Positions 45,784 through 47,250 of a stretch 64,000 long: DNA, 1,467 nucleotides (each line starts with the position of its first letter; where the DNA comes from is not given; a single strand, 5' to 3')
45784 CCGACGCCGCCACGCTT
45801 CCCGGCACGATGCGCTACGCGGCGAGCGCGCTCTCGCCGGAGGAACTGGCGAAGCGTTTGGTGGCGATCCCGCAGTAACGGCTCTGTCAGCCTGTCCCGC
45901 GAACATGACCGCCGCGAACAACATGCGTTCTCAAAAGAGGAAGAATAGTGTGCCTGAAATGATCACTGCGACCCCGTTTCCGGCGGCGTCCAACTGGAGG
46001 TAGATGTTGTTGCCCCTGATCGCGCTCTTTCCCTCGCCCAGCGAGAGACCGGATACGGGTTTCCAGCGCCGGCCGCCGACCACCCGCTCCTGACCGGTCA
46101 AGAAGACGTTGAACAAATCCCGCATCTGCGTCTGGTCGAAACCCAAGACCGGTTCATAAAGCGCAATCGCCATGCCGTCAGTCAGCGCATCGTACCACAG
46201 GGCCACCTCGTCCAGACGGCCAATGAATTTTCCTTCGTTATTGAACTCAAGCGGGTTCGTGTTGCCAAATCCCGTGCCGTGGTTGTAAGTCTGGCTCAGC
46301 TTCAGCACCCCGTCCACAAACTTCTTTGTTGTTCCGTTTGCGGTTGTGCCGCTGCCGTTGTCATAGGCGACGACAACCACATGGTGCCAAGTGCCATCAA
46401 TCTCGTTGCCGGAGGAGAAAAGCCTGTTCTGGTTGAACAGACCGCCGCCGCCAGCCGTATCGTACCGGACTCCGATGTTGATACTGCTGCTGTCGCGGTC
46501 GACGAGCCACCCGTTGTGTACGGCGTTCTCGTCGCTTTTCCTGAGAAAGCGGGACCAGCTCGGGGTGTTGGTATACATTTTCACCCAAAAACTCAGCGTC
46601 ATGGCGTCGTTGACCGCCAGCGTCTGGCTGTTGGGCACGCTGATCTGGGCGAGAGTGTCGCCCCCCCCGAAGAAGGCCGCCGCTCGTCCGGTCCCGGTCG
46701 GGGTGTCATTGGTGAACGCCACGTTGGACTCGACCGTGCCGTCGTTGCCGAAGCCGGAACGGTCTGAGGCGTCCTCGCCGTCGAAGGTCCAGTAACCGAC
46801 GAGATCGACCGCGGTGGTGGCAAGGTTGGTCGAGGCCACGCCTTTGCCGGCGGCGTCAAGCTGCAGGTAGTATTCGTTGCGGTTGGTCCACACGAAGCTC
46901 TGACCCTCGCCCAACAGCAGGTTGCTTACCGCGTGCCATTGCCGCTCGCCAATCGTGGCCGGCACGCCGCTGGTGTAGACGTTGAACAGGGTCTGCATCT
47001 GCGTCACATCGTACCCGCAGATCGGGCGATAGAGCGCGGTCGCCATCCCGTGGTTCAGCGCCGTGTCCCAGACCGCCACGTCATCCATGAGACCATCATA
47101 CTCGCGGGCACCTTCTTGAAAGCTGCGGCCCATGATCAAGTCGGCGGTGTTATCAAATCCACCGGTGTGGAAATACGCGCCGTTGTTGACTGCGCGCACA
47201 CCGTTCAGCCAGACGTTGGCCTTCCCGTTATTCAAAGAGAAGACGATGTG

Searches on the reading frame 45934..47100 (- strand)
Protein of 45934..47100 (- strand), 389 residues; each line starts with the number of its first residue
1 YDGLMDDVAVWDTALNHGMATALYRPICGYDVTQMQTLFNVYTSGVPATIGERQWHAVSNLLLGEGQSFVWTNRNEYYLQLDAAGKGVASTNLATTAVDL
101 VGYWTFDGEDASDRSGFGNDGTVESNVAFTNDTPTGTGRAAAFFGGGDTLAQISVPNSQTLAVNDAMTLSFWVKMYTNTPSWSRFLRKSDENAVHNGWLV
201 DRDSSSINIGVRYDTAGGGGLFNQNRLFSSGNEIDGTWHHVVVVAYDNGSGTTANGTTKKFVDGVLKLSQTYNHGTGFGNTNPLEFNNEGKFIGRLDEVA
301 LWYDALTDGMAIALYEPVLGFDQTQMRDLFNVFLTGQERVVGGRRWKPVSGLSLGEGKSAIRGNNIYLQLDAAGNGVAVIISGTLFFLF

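Call 61: find_related_loci(query=window:45934-47100:-, collection=metagenome_contigs, flank=3000)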
Query window:45934-47100:- (389 aa) in metagenome_contigs; peptide patterns used: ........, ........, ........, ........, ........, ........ (x = any residue, [..] = any of these).
41 stretches matched a pattern; 14 encode a relative of the query (tblastn E <= 1e-3); 14 distinct loci.
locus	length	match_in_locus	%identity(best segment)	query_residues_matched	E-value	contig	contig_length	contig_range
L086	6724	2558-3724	92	1-389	0e+0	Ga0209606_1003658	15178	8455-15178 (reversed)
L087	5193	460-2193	92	1-389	0e+0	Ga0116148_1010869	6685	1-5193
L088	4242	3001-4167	92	1-389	0e+0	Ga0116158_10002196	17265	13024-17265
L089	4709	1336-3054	82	1-384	0e+0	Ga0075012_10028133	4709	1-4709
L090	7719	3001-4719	82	1-384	0e+0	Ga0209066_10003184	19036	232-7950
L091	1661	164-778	28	100-306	8e-11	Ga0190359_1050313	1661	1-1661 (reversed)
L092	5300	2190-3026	28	1-380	9e-8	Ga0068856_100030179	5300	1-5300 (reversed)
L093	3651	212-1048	28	1-380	9e-8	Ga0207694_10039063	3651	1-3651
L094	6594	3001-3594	23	142-351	7e-6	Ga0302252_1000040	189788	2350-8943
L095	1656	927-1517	27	101-319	5e-6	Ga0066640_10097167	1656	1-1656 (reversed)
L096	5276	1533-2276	23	88-334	9e-6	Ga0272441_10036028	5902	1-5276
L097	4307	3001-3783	26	85-339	4e-5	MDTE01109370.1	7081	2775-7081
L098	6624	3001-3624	24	100-314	7e-5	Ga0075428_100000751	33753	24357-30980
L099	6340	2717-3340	24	100-314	7e-5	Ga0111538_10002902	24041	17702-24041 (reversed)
